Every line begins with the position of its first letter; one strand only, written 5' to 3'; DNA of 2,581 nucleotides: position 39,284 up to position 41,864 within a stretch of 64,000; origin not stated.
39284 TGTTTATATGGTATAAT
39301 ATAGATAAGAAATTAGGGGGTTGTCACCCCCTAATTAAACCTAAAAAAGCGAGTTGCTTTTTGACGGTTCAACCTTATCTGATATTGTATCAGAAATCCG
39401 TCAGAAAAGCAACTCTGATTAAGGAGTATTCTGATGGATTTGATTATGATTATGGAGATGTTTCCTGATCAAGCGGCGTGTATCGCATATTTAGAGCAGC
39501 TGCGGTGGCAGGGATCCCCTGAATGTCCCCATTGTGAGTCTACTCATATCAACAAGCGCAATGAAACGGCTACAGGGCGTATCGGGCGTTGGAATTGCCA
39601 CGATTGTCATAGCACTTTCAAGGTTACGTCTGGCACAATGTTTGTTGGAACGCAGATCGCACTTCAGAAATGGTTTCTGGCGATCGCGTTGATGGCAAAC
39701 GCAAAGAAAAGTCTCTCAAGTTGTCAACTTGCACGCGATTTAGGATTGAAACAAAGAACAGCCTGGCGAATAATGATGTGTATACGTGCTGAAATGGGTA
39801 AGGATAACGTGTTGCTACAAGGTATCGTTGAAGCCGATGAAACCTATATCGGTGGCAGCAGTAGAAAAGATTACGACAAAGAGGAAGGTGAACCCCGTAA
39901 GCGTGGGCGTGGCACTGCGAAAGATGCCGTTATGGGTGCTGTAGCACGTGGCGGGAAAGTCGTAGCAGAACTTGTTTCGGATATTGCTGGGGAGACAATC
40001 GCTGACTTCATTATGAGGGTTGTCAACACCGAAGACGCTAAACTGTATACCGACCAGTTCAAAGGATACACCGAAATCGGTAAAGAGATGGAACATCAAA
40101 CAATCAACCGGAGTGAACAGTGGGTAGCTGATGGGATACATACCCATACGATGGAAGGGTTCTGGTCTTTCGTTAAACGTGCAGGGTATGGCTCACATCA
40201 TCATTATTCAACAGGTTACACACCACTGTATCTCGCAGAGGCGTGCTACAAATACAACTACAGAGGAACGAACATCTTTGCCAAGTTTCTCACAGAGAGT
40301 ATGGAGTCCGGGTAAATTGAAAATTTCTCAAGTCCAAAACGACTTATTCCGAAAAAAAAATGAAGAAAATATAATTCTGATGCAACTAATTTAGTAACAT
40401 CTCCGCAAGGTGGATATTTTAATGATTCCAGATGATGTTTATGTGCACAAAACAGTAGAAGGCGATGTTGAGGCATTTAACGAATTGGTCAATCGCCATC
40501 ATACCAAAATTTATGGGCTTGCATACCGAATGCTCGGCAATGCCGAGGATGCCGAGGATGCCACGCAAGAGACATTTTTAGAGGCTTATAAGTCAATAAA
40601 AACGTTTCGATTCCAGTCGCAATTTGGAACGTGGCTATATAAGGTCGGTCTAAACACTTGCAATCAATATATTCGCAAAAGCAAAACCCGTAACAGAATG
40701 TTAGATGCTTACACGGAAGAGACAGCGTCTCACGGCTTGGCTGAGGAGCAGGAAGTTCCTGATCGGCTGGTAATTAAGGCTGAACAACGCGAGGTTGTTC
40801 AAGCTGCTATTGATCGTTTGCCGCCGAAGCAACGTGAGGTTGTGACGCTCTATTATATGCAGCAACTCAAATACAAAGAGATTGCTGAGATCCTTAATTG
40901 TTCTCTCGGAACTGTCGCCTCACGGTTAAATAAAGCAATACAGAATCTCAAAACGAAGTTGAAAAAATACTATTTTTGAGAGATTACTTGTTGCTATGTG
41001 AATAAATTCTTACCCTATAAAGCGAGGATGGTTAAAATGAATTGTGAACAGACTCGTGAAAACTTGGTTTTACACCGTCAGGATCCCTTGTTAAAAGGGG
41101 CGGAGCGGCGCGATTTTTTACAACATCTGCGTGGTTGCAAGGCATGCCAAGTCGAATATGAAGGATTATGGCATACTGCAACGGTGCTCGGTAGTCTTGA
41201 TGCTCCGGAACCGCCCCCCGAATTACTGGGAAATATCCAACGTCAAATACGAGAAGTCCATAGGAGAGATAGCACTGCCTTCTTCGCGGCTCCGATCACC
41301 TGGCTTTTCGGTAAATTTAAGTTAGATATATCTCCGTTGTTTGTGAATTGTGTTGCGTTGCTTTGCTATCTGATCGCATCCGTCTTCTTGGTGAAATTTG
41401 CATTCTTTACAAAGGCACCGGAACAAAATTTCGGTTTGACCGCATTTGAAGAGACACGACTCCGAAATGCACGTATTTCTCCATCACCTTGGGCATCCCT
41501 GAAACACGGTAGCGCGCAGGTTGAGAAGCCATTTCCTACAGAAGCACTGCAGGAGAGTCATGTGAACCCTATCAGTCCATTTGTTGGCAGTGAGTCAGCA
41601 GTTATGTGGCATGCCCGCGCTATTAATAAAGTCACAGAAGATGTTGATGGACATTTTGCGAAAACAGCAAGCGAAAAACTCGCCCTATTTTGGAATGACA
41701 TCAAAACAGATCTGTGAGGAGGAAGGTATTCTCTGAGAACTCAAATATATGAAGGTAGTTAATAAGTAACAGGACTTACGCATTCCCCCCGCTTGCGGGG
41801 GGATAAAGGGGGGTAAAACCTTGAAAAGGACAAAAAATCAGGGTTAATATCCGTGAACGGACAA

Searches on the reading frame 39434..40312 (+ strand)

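Call 58: search_protein_families(library=pfam, proteins=[window:39434-40312:+], max_evalue=0.001)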
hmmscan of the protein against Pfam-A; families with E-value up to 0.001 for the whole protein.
window:39434-40312:+ (293 aa): 2 families
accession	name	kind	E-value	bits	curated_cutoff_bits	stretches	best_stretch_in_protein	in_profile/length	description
PF12762.13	DDE_Tnp_IS1595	-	4.6e-32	111.6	27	1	128-275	2-153/153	ISXO2-like transposase domain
PF12760.12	Zn_ribbon_IS1595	-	1.3e-09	38.3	25.4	1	11-60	1-45/46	Transposase zinc-ribbon domain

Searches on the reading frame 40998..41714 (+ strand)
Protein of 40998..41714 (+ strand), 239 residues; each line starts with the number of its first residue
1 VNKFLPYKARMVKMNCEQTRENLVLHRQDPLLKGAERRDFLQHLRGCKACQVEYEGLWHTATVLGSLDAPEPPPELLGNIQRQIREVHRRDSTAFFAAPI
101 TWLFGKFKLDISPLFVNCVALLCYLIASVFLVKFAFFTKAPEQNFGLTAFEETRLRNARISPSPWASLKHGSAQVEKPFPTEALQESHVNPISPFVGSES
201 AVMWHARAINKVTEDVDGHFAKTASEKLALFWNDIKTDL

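Call 58: search_protein_families(library=pfam, proteins=[window:40998-41714:+], max_evalue=0.001)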
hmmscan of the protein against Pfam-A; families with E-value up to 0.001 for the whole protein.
window:40998-41714:+ (239 aa): 0 families
